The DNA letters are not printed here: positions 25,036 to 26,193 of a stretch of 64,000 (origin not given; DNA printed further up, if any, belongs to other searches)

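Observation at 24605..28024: Candidate uncharacterised conflict/defence-type module: divergent operons of unknown proteins controlled by an XRE-HTH/ImmA-IrrE-like fusion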

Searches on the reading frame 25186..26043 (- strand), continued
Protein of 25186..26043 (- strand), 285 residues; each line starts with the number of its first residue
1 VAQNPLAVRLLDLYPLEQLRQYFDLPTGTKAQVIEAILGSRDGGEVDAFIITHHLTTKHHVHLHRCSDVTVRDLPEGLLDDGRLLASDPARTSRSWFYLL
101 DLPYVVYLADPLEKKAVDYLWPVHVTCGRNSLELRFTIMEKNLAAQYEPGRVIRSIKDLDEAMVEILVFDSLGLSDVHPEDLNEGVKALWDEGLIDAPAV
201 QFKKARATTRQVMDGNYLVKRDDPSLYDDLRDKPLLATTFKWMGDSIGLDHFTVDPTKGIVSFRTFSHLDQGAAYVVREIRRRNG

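Call 75: search_protein_families(library=pfam, max_evalue=0.001, proteins=[L015:4788-5783:-, L016:3178-5061:+, L016:5064-5576:-, L016:7645-8091:-, L017:4109-5293:-, L017:7619-8602:+, L018:3532-5562:+, L018:7980-8876:-, L019:3566-5350:-, L019:7649-8665:+])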
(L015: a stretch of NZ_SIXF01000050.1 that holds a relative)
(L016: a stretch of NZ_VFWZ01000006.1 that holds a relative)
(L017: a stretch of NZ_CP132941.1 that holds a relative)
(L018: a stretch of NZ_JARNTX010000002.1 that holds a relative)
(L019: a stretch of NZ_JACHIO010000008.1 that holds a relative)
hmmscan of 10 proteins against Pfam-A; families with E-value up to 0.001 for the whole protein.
L015:4788-5783:- (332 aa): 0 families

L016:3178-5061:+ (628 aa): 2 families
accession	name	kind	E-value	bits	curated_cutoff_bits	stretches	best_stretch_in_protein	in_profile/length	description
PF00916.26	Sulfate_transp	-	6.4e-79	265.9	23.2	2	219-449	137-379/380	Sulfate permease family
PF01740.26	STAS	-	4.9e-12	46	22.6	1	512-600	4-94/106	STAS domain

L016:5064-5576:- (171 aa): 1 family
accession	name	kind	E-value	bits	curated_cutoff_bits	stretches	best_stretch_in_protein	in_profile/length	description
PF02674.22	Colicin_V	-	1.3e-30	106.8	29.3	1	5-151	1-143/144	Colicin V production protein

L016:7645-8091:- (149 aa): 0 families

L017:4109-5293:- (395 aa): 2 families
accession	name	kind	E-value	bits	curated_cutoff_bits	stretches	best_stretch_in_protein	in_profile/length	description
PF00589.27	Phage_integrase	-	4.4e-24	85.6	27.1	1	196-383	3-170/172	Phage integrase family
PF22022.2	Phage_int_M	-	3.2e-06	27.7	27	1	93-183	3-93/96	Phage integrase central domain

L017:7619-8602:+ (328 aa): 1 family
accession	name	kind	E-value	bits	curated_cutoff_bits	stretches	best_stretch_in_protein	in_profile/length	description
PF20036.5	Gp13-like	-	1.8e-08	34.5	26.4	1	140-201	131-191/313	Major capsid protein 13-like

L018:3532-5562:+ (677 aa): 4 families
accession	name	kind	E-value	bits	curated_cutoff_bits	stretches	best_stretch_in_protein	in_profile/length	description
PF00575.29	S1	-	1.6e-75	249.9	22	6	209-280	2-74/74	S1 RNA binding domain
PF23459.1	S1_RRP5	-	5e-25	88.3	27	3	386-446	4-63/72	RRP5 S1 domain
PF13509.12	S1_2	-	4.2e-10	40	21.8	0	51-92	9-48/61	S1 domain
PF21710.3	Spt6_S1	-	0.00018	22.1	27.5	0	303-364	23-84/91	Spt6, S1/OB domain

L018:7980-8876:- (299 aa): 1 family
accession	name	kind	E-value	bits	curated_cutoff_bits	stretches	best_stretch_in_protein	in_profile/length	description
PF21939.1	Gp10_C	-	5.4e-05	24.6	27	1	189-291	36-133/139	Baseplate structural protein Gp10, C-terminal domain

L019:3566-5350:- (595 aa): 1 family
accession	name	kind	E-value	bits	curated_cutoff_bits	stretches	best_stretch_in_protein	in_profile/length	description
PF00909.26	Ammonium_transp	-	8.8e-113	377.5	23.2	1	155-575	2-399/399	Ammonium Transporter Family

L019:7649-8665:+ (339 aa): 1 family
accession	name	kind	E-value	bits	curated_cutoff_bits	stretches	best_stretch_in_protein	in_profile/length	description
PF13391.12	HNH_2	-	2.1e-10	40.7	21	1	233-286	1-66/66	HNH endonuclease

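Call 80: list_cluster_members(proteins=[L015:2870-3730:+, L016:5986-6828:+, L017:5986-6822:+, L018:5974-6843:+, L019:5962-6801:+, L015:3702-4070:+, L015:4073-4288:+, L019:6755-7168:+, L012:5025-5390:+, L016:7167-7421:+])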
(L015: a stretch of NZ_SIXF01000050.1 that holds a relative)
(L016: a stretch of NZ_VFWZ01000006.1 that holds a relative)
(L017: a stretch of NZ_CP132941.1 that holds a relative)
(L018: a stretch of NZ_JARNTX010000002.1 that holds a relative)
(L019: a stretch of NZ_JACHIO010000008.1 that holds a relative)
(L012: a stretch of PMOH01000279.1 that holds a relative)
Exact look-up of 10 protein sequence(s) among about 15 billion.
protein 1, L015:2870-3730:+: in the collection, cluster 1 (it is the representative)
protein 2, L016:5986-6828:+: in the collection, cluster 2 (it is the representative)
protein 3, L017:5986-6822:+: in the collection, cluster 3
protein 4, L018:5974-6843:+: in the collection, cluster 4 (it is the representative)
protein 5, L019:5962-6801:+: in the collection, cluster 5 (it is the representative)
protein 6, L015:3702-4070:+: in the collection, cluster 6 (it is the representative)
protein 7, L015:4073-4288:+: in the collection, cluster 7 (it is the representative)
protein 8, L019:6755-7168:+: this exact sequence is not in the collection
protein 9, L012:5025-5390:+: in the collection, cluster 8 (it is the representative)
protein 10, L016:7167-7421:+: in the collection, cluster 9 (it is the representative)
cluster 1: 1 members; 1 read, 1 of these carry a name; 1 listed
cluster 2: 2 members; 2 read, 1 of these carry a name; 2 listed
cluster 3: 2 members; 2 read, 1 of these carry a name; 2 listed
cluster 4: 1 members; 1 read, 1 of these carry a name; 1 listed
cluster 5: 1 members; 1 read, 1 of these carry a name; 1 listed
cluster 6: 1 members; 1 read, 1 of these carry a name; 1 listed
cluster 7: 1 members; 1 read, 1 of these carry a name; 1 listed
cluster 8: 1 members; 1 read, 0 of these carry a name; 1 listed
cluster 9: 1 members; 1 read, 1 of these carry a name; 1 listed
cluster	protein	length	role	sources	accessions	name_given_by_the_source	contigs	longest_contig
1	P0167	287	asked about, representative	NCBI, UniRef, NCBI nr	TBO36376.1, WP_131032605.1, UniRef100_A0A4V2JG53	hypothetical protein [Pedobacter kyonggii] | Uncharacterized protein n=1 Tax=Pedobacter kyonggii TaxID=1926871 RepID=A0A4V2JG53_9SPHI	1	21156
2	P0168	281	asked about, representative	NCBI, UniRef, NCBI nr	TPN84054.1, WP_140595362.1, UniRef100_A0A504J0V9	hypothetical protein [Aquimarina algicola] | Uncharacterized protein n=1 Tax=Aquimarina algicola TaxID=2589995 RepID=A0A504J0V9_9FLAO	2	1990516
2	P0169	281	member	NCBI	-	-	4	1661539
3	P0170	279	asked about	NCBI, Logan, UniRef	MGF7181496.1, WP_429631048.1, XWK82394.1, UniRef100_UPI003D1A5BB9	hypothetical protein [Tunturiibacter psychrotolerans] | hypothetical protein n=1 Tax=Tunturiibacter psychrotolerans TaxID=3069686 ...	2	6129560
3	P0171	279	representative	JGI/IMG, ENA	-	-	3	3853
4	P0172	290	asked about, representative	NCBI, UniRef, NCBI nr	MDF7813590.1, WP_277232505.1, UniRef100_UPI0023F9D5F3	hypothetical protein [Hymenobacter sp. YC55] | hypothetical protein n=1 Tax=Hymenobacter sp. YC55 TaxID=3034019 RepID=UPI0023F9D5F3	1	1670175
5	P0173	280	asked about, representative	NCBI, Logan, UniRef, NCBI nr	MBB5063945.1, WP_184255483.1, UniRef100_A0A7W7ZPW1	hypothetical protein [Granulicella mallensis] | Uncharacterized protein n=1 Tax=Granulicella mallensis TaxID=940614 RepID=A0A7W7ZPW1_9BACT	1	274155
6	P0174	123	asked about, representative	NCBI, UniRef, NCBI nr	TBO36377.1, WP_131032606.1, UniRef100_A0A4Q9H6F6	hypothetical protein [Pedobacter kyonggii] | Uncharacterized protein n=1 Tax=Pedobacter kyonggii TaxID=1926871 RepID=A0A4Q9H6F6_9SPHI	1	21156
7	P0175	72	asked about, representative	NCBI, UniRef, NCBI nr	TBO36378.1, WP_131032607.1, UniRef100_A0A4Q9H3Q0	hypothetical protein [Pedobacter kyonggii] | Uncharacterized protein n=1 Tax=Pedobacter kyonggii TaxID=1926871 RepID=A0A4Q9H3Q0_9SPHI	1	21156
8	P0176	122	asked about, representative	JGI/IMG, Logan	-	-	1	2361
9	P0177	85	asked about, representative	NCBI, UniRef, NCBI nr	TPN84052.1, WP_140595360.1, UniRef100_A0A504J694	hypothetical protein [Aquimarina algicola] | Uncharacterized protein n=1 Tax=Aquimarina algicola TaxID=2589995 RepID=A0A504J694_9FLAO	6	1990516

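Call 83: find_related_loci(query=A2, collection=viral_contigs, flank=8000)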
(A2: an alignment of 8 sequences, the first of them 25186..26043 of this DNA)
Query A2 (285 aa) in viral_contigs; peptide patterns used: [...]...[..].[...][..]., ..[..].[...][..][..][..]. (x = any residue, [..] = any of these).
43 stretches matched a pattern, but none encodes a relative of the query by tblastn (E <= 1e-3).

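Call 85: find_related_loci(query=A7, collection=viral_contigs, flank=8000)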
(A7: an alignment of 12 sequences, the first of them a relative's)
Query A7 (287 aa) in viral_contigs; peptide patterns used: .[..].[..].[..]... (x = any residue, [..] = any of these).
53 stretches matched a pattern; 1 encode a relative of the query (tblastn E <= 1e-3); 1 distinct loci.
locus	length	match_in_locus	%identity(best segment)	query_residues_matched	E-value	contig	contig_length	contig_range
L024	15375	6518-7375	38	1-287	7e-65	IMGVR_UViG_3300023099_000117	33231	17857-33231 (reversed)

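Call 87: find_related_loci(query=A2, collection=metagenome_contigs, flank=6000)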
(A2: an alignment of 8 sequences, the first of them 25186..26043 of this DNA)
Query A2 (285 aa) in metagenome_contigs; peptide patterns used: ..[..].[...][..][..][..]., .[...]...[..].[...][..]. (x = any residue, [..] = any of these).
82 stretches matched a pattern; 24 encode a relative of the query (tblastn E <= 1e-3); 24 distinct loci.
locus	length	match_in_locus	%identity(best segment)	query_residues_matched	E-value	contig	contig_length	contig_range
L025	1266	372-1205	49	9-284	4e-86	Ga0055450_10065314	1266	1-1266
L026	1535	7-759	48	36-284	5e-74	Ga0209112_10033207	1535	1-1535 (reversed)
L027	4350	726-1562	38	9-284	6e-56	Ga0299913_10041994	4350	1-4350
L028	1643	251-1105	31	1-284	3e-44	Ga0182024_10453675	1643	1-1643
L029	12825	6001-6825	31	9-280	1e-41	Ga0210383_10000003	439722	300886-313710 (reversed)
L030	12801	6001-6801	32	9-284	5e-41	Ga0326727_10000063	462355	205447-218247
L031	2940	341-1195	30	1-284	3e-40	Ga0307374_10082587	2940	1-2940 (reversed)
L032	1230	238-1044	32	9-285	2e-40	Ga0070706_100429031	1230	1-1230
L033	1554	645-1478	30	9-280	5e-38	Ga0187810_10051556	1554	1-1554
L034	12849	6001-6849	30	6-284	3e-36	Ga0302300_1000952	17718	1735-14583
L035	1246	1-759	30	32-280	3e-37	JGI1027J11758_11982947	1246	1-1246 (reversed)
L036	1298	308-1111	29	9-284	1e-31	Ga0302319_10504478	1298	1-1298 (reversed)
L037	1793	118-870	31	9-267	8e-31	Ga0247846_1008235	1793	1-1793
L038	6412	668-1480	27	9-284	9e-29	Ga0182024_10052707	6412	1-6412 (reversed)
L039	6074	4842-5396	31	97-285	2e-27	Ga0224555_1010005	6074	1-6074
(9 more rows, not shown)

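Call 92: search_protein_families(library=pfam, alignment_id=A8, max_evalue=0.00001)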
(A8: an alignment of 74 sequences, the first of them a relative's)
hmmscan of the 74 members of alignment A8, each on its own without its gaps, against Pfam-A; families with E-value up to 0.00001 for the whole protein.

A. member 1, L024:402-1238:- (279 aa): 1 family
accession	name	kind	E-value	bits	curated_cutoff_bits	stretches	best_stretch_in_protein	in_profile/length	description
PF13676.11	TIR_2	-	1.5e-08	35.6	28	1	120-213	1-92/122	TIR domain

B. families by the number of members that match (of 74 scanned): 55 families (the first 25 are shown)
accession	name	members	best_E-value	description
PF01555.25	N6_N4_Mtase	2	1.1e-41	DNA methylase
PF08238.18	Sel1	2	2.7e-21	Sel1 repeat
PF02781.21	G6PD_C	1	1.8e-116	Glucose-6-phosphate dehydrogenase, C-terminal domain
PF00899.27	ThiF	1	5.4e-83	ThiF family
PF01610.23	DDE_Tnp_ISL3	1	1.2e-64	Transposase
PF00479.28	G6PD_N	1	1.2e-58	Glucose-6-phosphate dehydrogenase, NAD binding domain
PF00378.25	ECH_1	1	4.3e-51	Enoyl-CoA hydratase/isomerase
PF04245.18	NA37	1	1.4e-50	37-kD nucleoid-associated bacterial protein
PF00296.26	Bac_luciferase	1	2.6e-50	Luciferase-like monooxygenase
PF06863.17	DUF1254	1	4.1e-49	Protein of unknown function (DUF1254)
PF00316.25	FBPase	1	8.3e-48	Fructose-1-6-bisphosphatase, N-terminal domain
PF03602.21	Cons_hypoth95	1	5.8e-44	Conserved hypothetical protein 95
PF01131.25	Topoisom_bac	1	1.2e-42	DNA topoisomerase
PF12762.13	DDE_Tnp_IS1595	1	1.1e-41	ISXO2-like transposase domain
PF18913.5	FBPase_C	1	7.6e-39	Fructose-1-6-bisphosphatase, C-terminal domain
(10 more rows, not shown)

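Call 101: search_dna_similar(query=window:25186-26043:-, collection=phages, mode=protein, max_evalue=0.001)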
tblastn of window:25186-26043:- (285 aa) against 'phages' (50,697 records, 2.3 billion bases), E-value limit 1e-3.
No match.

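Call 102: search_dna_similar(query=window:25186-26043:-, collection=plasmids, mode=protein, max_evalue=0.001)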
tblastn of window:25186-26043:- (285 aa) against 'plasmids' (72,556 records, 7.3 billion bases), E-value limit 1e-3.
No match.

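Call 103: search_dna_similar(query=L024:6518-7375:+, collection=phages, mode=protein, max_evalue=0.001)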
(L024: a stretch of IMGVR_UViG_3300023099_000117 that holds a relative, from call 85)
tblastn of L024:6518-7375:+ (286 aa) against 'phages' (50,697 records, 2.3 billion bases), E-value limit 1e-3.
No match.

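Call 104: search_dna_similar(query=L024:6518-7375:+, collection=plasmids, mode=protein, max_evalue=0.001)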
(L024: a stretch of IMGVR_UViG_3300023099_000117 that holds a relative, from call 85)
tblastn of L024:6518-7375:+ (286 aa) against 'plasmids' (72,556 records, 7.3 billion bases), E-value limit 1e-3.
No match.
